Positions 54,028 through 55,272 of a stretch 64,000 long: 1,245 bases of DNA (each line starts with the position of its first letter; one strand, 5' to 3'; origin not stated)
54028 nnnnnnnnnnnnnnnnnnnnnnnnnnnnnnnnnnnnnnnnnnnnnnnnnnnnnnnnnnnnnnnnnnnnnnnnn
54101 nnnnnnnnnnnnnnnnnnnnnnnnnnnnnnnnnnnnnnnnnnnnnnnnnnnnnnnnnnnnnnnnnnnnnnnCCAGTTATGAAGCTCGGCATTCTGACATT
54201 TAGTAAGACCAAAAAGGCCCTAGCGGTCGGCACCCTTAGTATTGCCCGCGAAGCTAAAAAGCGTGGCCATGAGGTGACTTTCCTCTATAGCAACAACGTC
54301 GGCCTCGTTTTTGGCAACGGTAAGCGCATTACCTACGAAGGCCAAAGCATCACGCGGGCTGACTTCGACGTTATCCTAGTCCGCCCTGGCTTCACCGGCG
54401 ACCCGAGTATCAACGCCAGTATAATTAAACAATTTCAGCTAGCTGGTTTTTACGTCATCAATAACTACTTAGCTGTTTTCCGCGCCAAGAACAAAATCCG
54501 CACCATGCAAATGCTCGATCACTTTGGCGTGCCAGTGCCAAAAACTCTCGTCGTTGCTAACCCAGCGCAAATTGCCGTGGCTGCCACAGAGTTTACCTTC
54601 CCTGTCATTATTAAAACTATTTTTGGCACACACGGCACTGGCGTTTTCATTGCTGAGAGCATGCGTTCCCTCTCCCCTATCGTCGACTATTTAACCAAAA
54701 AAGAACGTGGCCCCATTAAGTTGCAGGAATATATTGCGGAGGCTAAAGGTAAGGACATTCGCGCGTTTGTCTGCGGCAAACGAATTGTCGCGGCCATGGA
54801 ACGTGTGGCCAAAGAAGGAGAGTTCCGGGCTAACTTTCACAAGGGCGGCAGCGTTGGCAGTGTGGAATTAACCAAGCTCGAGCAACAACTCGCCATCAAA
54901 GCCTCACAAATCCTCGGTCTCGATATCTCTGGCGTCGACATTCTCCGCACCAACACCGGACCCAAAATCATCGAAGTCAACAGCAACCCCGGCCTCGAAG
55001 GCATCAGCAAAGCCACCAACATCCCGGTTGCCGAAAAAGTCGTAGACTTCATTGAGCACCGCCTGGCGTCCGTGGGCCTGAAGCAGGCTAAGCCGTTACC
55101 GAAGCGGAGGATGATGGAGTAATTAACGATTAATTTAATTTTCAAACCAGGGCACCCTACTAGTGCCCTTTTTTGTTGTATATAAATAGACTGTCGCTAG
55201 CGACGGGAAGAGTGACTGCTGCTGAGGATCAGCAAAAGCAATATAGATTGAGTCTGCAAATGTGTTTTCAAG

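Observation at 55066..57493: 56-nt direct repeats, protein-coding in both copies and differing only at six synonymous sites, bracket a 2.3-kb AT-rich insertion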

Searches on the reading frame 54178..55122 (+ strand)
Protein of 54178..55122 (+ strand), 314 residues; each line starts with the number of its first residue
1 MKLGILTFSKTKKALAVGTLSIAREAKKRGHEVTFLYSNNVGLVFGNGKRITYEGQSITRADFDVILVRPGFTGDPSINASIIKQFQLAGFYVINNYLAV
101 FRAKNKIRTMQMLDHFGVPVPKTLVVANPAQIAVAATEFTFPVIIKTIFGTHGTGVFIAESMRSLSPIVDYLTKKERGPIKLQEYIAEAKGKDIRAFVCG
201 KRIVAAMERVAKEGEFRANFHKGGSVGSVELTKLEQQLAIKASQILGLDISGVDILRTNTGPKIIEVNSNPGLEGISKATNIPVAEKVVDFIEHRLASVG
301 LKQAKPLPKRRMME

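Call 5: search_protein_families(library=pfam, proteins=[window:54178-55122:+], max_evalue=0.01)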
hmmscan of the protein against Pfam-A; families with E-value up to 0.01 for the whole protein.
window:54178-55122:+ (314 aa): 10 families
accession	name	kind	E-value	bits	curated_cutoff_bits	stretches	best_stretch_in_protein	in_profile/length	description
PF08443.16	RimK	-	1.4e-52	178.5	21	1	103-292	1-188/188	RimK-like ATP-grasp domain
PF02955.21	GSH-S_ATP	-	1.6e-20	73.7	23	1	115-276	7-170/175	Prokaryotic glutathione synthetase, ATP-grasp domain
PF14397.11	ATPgrasp_ST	-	7.1e-10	39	31.4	2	237-276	220-261/278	Sugar-transfer associated ATP-grasp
PF02655.19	ATP-grasp_3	-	1.1e-08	35.7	23.2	1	103-269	1-155/160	ATP-grasp domain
PF18030.7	Rimk_N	-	1.8e-05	25.4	26.4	1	1-99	1-93/94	RimK PreATP-grasp domain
PF07478.18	Dala_Dala_lig_C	-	5.7e-05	23.1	24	1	132-279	28-184/204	D-ala D-ala ligase C-terminus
PF02222.28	ATP-grasp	-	8e-05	22.8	27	1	111-180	1-70/179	ATP-grasp domain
PF13549.11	ATP-grasp_5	-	0.00022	21.1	27.6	1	106-147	12-53/221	ATP-grasp domain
PF02786.22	CPSase_L_D2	-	0.0017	18.3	19.8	1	107-169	3-67/211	Carbamoyl-phosphate synthase L chain, ATP binding domain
PF14398.11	ATPgrasp_YheCD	-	0.0037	17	26.8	0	105-161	11-69/255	YheC/D like ATP-grasp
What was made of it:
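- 54178..55122 (+): rimK-family ATP-grasp ligase gene (314 aa), intact, ending in copy 1. Pfam RimK 1.4e-52 (call 5).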

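Call 6: find_related_loci(query=window:54178-55119:+, collection=genome_contigs, flank=6000)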
Query window:54178-55119:+ (314 aa) in genome_contigs; peptide patterns used: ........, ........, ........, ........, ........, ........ (x = any residue, [..] = any of these).
412 stretches matched a pattern; 245 encode a relative of the query (tblastn E <= 1e-3); the best 80 are kept; 79 distinct loci.
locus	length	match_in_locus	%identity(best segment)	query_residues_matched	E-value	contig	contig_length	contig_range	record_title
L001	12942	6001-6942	98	1-314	0e+0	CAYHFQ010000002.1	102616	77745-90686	MAG TPA_asm: uncultured Gammaproteobacteria bacterium isolate ERP119702_co3_211 genome assembly, contig: NODE_59_length_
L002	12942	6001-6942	93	1-314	0e+0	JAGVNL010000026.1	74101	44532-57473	MAG: bacterium isolate DeMMO3_42 c_000000042374, whole genome shotgun sequence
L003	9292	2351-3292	90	1-314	0e+0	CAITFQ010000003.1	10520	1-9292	Candidatus Uhrbacteria bacterium isolate Umea1p2_bin-0579 genome assembly, contig: bin-0579:03/84, whole genome shotgun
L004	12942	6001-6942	73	1-314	2e-150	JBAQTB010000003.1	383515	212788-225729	MAG: Patescibacteria group bacterium isolate MFD03292_ilm_asm_bin19 k127_108207, whole genome shotgun sequence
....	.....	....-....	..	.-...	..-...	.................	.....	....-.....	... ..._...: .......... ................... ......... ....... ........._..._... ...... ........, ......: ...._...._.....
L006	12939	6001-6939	72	1-314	3e-149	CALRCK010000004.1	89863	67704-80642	MAG: Candidatus Uhrbacteria bacterium isolate Ike-50m-33 genome assembly, contig: Ike-50-c119, whole genome shotgun sequ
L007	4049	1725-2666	72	1-314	1e-153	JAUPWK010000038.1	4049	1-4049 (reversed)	MAG: Patescibacteria group bacterium isolate erpe_2018_sw_45hr_WHONDRS-SW48-000100_B_bin.48 scaffold_609026, whole genom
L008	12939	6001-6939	71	1-314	2e-148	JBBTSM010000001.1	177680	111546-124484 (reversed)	MAG: Patescibacteria group bacterium isolate H41-bin182_1 H41_bin182_1_000000000001, whole genome shotgun sequence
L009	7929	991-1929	71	1-314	2e-148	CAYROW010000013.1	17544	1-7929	MAG TPA_asm: uncultured Gammaproteobacteria bacterium isolate SRP192515_co2_1 genome assembly, contig: NODE_2625_length_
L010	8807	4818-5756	71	1-314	1e-147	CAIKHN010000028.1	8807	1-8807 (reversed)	Candidatus Uhrbacteria bacterium isolate LJ-3-15m_bin-0684 genome assembly, contig: bin-0684:28/40, whole genome shotgun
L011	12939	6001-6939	71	1-314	3e-147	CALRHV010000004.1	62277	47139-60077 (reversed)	MAG: Candidatus Uhrbacteria bacterium isolate TrH-25oct19-208 genome assembly, contig: TrH-25oct19-C658, whole genome sh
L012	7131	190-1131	69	1-314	1e-146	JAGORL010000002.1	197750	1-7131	Patescibacteria group bacterium isolate Gw_Eff_bin_264 Gw_Eff_49_length_197750_cov_9.776787, whole genome shotgun sequen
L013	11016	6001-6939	71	1-314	2e-146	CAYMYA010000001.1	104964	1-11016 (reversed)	MAG TPA_asm: uncultured Gammaproteobacteria bacterium isolate SRP192515_co2_178 genome assembly, contig: NODE_103_length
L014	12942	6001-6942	68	1-314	1e-145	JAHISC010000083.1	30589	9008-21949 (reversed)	MAG: Patescibacteria group bacterium isolate MM_PC_MetaG.mb.155 MM_PC_MetaG.mb.155_k141_1067761, whole genome shotgun se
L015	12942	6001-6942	69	1-314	2e-145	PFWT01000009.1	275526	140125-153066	MAG: Candidatus Uhrbacteria bacterium CG_4_9_14_3_um_filter_41_35 CG_4_9_14_3_um_filter_150_scaffold_8_c, whole genome s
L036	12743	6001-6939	71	1-314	1e-149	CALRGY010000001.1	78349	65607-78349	MAG: Candidatus Uhrbacteria bacterium isolate TrH-25oct19-103 genome assembly, contig: TrH-25oct19-C394, whole genome sh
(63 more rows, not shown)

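Call 21: find_encoding_contigs(protein=window:54178-55119:+, flank=8000, max_places=10)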
Protein window:54178-55119:+ (314 aa): 10 contigs read that carry it; 6 places shown.
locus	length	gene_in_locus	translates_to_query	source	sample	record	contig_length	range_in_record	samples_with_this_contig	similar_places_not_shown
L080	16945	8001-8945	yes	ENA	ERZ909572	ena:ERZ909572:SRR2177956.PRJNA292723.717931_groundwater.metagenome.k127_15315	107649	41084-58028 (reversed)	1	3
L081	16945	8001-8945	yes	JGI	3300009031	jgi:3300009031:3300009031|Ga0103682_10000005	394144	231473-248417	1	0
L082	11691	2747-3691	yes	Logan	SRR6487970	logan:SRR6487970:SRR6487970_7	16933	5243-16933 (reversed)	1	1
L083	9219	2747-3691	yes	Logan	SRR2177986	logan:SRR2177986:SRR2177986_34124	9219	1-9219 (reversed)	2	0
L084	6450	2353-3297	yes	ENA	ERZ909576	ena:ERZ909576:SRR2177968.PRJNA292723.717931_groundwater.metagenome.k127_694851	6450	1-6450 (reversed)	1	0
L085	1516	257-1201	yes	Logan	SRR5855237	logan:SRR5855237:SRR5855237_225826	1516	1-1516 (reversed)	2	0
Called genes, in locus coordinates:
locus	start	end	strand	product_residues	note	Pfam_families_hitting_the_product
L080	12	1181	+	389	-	PF06325:PrmA (weak), PF05958:tRNA_U5-meth_tr, PF02475:TRM5-TYW2_MTfase, PF05175:MTS (weak), PF13847:Methyltransf_31, PF13649:Methyltransf_25 (weak)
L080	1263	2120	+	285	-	PF00009:GTP_EFTU (faint), PF00350:Dynamin_N (weak), PF01926:MMR_HSR1, PF02421:FeoB_N, PF03193:RsgA_GTPase (weak), PF04548:AIG1 (weak), PF07650:KH_2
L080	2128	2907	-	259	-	PF02498:Bro-N (weak)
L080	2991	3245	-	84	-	-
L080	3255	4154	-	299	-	-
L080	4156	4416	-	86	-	-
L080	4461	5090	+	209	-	-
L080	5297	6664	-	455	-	PF00753:Lactamase_B, PF23023:Anti-Pycsar_Apyc1 (weak), PF16661:Lactamase_B_6 (weak), PF10996:Beta-Casp, PF07521:RMMBL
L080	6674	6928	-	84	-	-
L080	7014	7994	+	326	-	PF01207:Dus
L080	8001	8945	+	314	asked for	PF18030:Rimk_N (faint), PF14397:ATPgrasp_ST (faint), PF02655:ATP-grasp_3, PF02955:GSH-S_ATP, PF08443:RimK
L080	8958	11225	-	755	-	PF13522:GATase_6, PF13537:GATase_7, PF12481:DUF3700 (weak), PF00733:Asn_synthase, PF02540:NAD_synthase (weak), PF00733:Asn_synthase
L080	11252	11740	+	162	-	PF01371:Trp_repressor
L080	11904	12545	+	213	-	PF01427:Peptidase_M15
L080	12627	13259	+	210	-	PF00702:Hydrolase, PF13242:Hydrolase_like (weak)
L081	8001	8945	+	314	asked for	PF18030:Rimk_N (faint), PF14397:ATPgrasp_ST (faint), PF02655:ATP-grasp_3, PF02955:GSH-S_ATP, PF08443:RimK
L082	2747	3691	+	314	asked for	PF18030:Rimk_N (faint), PF14397:ATPgrasp_ST (faint), PF02655:ATP-grasp_3, PF02955:GSH-S_ATP, PF08443:RimK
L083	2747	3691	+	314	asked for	PF18030:Rimk_N (faint), PF14397:ATPgrasp_ST (faint), PF02655:ATP-grasp_3, PF02955:GSH-S_ATP, PF08443:RimK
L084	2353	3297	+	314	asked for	PF18030:Rimk_N (faint), PF14397:ATPgrasp_ST (faint), PF02655:ATP-grasp_3, PF02955:GSH-S_ATP, PF08443:RimK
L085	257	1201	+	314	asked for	PF18030:Rimk_N (faint), PF14397:ATPgrasp_ST (faint), PF02655:ATP-grasp_3, PF02955:GSH-S_ATP, PF08443:RimK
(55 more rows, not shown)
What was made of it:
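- Public gene calls list the 162-aa product (call 21).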

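Call 46: find_homologous_proteins(query=window:54178-55119:+, max_evalue=1e-100)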
Query window:54178-55119:+ (314 aa): 103 proteins with E <= 1e-100 among 3007 candidates.
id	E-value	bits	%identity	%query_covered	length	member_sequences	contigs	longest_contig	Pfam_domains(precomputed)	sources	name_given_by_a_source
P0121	2.6e-192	656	97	100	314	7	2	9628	PF02955.22,PF14397.12,PF08443.17,PF02655.20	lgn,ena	-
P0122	1.7e-179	614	90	100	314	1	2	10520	PF02955.22,PF14397.12,PF02222.28,PF08443.17,PF02655.20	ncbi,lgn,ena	-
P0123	8.0e-170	582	85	100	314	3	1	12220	PF02955.22,PF14397.12,PF13549.12,PF02222.28,PF08443.17,PF02655.20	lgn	-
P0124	9.1e-169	579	82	100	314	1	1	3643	PF02955.22,PF14397.12,PF08443.17,PF02655.20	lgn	-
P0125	4.6e-164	563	81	100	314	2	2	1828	PF02955.22,PF14397.12,PF08443.17,PF02655.20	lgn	-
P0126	2.9e-155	534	77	100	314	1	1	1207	PF18030.8,PF02955.22,PF14397.12,PF08443.17,PF02655.20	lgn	-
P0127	1.5e-152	525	76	100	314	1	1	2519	PF18030.8,PF02955.22,PF14397.12,PF13549.12,PF08443.17,PF02655.20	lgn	-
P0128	1.3e-151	522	74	100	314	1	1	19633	PF02955.22,PF14397.12,PF02222.28,PF08443.17,PF02655.20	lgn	-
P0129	8.5e-151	520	75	100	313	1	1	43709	PF18030.8,PF02955.22,PF14397.12,PF08443.17,PF02655.20,PF07478.19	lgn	-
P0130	6.4e-150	517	75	100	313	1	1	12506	PF18030.8,PF02955.22,PF14397.12,PF08443.17,PF02655.20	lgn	-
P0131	3.6e-148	511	73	100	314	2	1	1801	PF02955.22,PF14397.12,PF02222.28,PF08443.17,PF02655.20,PF07478.19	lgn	-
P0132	1.1e-147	509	73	100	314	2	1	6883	PF18030.8,PF02955.22,PF14397.12,PF08443.17,PF02655.20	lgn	-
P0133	2.0e-145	502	72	100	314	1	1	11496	PF18030.8,PF02955.22,PF14397.12,PF08443.17,PF02655.20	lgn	-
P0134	3.0e-142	491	74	100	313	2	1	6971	PF18030.8,PF02955.22,PF14397.12,PF08443.17,PF02655.20,PF07478.19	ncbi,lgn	-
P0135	1.0e-141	490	73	100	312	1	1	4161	PF18030.8,PF02955.22,PF14397.12,PF08443.17,PF02655.20,PF07478.19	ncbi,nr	ncbi:MAG: RimK family alpha-L-glutamate ligase [Candidatus Uhrbacteria bacterium]|nr:RimK family alp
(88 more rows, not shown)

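Call 47: list_cluster_members(proteins=[P0121, P0123])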
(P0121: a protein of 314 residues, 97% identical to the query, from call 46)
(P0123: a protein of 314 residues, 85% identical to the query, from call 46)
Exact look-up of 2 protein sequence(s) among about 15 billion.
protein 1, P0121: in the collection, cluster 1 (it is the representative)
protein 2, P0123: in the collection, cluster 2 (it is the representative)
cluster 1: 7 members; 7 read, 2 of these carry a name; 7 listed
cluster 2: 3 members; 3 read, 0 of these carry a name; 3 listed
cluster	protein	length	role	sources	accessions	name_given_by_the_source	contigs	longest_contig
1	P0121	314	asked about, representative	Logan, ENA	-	-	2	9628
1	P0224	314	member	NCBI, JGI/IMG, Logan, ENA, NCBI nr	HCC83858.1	TPA: hypothetical protein DEP96_03335 [Candidatus Uhrbacteria bacterium] | hypothetical protein [Candidatus Uhrbacteria bacterium]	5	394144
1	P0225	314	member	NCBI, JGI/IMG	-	ribosomal protein S6--L-glutamate ligase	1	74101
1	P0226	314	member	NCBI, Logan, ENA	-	-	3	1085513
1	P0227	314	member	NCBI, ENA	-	-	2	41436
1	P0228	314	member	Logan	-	-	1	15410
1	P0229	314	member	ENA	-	-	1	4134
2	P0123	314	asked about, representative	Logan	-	-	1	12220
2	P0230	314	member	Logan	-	-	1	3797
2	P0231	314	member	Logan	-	-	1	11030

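Call 48: find_encoding_contigs(protein=P0121, flank=7000, max_places=4)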
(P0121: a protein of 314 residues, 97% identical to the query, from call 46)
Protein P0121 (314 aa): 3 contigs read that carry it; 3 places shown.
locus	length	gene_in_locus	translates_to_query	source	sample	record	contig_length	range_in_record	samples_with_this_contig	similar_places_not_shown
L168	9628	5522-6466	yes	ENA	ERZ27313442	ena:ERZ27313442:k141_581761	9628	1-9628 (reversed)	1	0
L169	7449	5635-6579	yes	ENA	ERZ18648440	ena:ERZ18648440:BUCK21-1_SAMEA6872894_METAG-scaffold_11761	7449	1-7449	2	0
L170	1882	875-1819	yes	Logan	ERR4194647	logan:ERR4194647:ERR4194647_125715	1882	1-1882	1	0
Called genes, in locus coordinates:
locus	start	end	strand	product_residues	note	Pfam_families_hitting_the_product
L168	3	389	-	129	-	?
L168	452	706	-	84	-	-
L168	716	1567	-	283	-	-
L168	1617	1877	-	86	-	PF00085:Thioredoxin (weak)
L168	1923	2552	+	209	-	-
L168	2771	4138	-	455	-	PF00753:Lactamase_B, PF23023:Anti-Pycsar_Apyc1 (weak), PF12706:Lactamase_B_2 (faint), PF16661:Lactamase_B_6, PF10996:Beta-Casp, PF07521:RMMBL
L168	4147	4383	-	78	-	-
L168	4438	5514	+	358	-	PF01207:Dus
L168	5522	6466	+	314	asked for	PF14397:ATPgrasp_ST (faint), PF02655:ATP-grasp_3, PF02955:GSH-S_ATP, PF08443:RimK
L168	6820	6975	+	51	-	-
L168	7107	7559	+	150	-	PF00885:DMRL_synthase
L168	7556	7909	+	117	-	PF01687:Flavokinase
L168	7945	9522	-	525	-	PF03215:Rad17 (faint), PF05496:RuvB_N (faint), PF13177:DNA_pol3_delta2, PF13604:AAA_30 (weak), PF00004:AAA, PF07728:AAA_5 (faint), PF13401:AAA_22 (weak), PF22608:DNAX_ATPase_lid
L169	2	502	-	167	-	?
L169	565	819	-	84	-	-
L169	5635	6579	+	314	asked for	PF14397:ATPgrasp_ST (faint), PF02655:ATP-grasp_3, PF02955:GSH-S_ATP, PF08443:RimK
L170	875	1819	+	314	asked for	PF14397:ATPgrasp_ST (faint), PF02655:ATP-grasp_3, PF02955:GSH-S_ATP, PF08443:RimK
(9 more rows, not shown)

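Call 49: find_encoding_contigs(protein=P0226, flank=7000, max_places=4)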
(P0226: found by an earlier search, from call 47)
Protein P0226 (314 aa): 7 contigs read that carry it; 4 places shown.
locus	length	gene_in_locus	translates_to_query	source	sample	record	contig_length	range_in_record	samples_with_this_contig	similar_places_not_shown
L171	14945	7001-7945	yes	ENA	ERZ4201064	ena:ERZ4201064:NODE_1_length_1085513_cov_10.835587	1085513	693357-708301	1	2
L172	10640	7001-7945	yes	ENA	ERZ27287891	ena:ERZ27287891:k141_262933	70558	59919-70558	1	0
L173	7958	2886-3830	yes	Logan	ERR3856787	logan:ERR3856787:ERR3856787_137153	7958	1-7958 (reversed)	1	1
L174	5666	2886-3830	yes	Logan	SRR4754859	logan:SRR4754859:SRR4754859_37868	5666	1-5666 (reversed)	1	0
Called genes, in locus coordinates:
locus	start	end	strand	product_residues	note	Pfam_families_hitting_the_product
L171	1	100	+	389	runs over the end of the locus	PF05958:tRNA_U5-meth_tr, PF06325:PrmA (weak), PF05175:MTS (weak), PF02475:TRM5-TYW2_MTfase (weak), PF13847:Methyltransf_31, PF13649:Methyltransf_25 (weak)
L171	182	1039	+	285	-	PF00009:GTP_EFTU (faint), PF00350:Dynamin_N (weak), PF01926:MMR_HSR1, PF02421:FeoB_N, PF03193:RsgA_GTPase (faint), PF04548:AIG1 (weak), PF07650:KH_2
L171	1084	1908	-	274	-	PF02498:Bro-N (weak)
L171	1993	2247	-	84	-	-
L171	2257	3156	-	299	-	-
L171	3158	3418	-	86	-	-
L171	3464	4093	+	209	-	-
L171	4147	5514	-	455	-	PF00753:Lactamase_B, PF23023:Anti-Pycsar_Apyc1 (weak), PF16661:Lactamase_B_6 (weak), PF10996:Beta-Casp, PF07521:RMMBL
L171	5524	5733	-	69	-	-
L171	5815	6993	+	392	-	PF01207:Dus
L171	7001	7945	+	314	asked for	PF18030:Rimk_N (faint), PF14397:ATPgrasp_ST (faint), PF02655:ATP-grasp_3, PF02955:GSH-S_ATP, PF08443:RimK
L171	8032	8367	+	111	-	PF01371:Trp_repressor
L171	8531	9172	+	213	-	PF01427:Peptidase_M15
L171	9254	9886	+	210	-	PF00702:Hydrolase, PF13419:HAD_2 (faint)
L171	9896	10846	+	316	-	PF01156:IU_nuc_hydro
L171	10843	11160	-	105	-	-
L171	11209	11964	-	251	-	-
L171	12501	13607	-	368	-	PF01180:DHO_dh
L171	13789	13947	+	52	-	-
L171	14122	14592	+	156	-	PF00885:DMRL_synthase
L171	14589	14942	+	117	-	PF01687:Flavokinase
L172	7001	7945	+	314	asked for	PF18030:Rimk_N (faint), PF14397:ATPgrasp_ST (faint), PF02655:ATP-grasp_3, PF02955:GSH-S_ATP, PF08443:RimK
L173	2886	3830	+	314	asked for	PF18030:Rimk_N (faint), PF14397:ATPgrasp_ST (faint), PF02655:ATP-grasp_3, PF02955:GSH-S_ATP, PF08443:RimK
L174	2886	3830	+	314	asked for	PF18030:Rimk_N (faint), PF14397:ATPgrasp_ST (faint), PF02655:ATP-grasp_3, PF02955:GSH-S_ATP, PF08443:RimK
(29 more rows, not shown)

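Call 50: find_encoding_contigs(protein=P0123, flank=7000, max_places=3)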
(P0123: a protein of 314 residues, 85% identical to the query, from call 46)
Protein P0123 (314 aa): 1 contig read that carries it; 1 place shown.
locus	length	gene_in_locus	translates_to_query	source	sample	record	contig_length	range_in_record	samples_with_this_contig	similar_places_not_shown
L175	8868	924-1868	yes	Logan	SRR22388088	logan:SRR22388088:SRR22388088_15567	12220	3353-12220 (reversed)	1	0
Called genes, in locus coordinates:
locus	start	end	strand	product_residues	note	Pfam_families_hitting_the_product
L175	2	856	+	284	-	?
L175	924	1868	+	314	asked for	PF14397:ATPgrasp_ST (faint), PF02655:ATP-grasp_3, PF02955:GSH-S_ATP, PF08443:RimK, PF13549:ATP-grasp_5 (weak), PF02222:ATP-grasp (weak)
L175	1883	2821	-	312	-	PF12060:DUF3541 (faint)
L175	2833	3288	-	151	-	PF23211:LRR_LRWD1 (faint), PF00560:LRR_1 (faint), PF13855:LRR_8, PF12799:LRR_4 (faint), PF23598:LRR_14, PF13855:LRR_8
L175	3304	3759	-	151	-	PF01161:PBP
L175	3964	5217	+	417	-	-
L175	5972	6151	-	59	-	PF11666:DUF2933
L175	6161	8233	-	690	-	PF00122:E1-E2_ATPase, PF00702:Hydrolase, PF08282:Hydrolase_3 (faint)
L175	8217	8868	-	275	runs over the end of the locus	PF03477:ATP-cone (weak), PF04471:Mrr_cat (weak)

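Call 57: find_encoding_contigs(protein=P0229, flank=7000, max_places=3)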
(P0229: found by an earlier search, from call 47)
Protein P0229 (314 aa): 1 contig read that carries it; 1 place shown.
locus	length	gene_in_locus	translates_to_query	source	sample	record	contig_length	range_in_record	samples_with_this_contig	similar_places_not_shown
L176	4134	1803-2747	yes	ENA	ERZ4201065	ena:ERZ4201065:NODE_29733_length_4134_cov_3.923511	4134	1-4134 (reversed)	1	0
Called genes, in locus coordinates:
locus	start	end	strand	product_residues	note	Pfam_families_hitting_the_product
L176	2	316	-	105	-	?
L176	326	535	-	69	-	-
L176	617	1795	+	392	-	PF01207:Dus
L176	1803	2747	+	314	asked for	PF18030:Rimk_N (faint), PF14397:ATPgrasp_ST (faint), PF02655:ATP-grasp_3, PF02955:GSH-S_ATP, PF08443:RimK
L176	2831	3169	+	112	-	PF01371:Trp_repressor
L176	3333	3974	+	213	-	PF01427:Peptidase_M15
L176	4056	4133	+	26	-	?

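Call 58: find_encoding_contigs(protein=P0231, flank=7000, max_places=3)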
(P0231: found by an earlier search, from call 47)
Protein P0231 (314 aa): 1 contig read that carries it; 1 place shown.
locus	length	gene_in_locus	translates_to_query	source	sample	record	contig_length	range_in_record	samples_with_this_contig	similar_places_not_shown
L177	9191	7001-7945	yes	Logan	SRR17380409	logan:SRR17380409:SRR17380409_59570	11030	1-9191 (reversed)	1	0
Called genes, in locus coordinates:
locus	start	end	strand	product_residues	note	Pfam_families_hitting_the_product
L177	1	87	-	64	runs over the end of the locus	-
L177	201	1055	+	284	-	PF00350:Dynamin_N (weak), PF01926:MMR_HSR1, PF02421:FeoB_N, PF03193:RsgA_GTPase (weak), PF04548:AIG1 (weak), PF00009:GTP_EFTU (weak), PF07650:KH_2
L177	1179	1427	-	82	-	-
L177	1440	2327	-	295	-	-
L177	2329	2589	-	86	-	PF00085:Thioredoxin (weak)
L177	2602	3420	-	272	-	PF00730:HhH-GPD, PF00633:HHH (weak)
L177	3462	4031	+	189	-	-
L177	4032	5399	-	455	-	PF00753:Lactamase_B, PF23023:Anti-Pycsar_Apyc1, PF12706:Lactamase_B_2 (weak), PF16661:Lactamase_B_6 (weak), PF10996:Beta-Casp, PF07521:RMMBL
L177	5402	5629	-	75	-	-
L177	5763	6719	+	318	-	PF01207:Dus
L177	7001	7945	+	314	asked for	PF14397:ATPgrasp_ST (faint), PF02655:ATP-grasp_3, PF02955:GSH-S_ATP, PF08443:RimK, PF13549:ATP-grasp_5 (weak), PF02222:ATP-grasp (weak)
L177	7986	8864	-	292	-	-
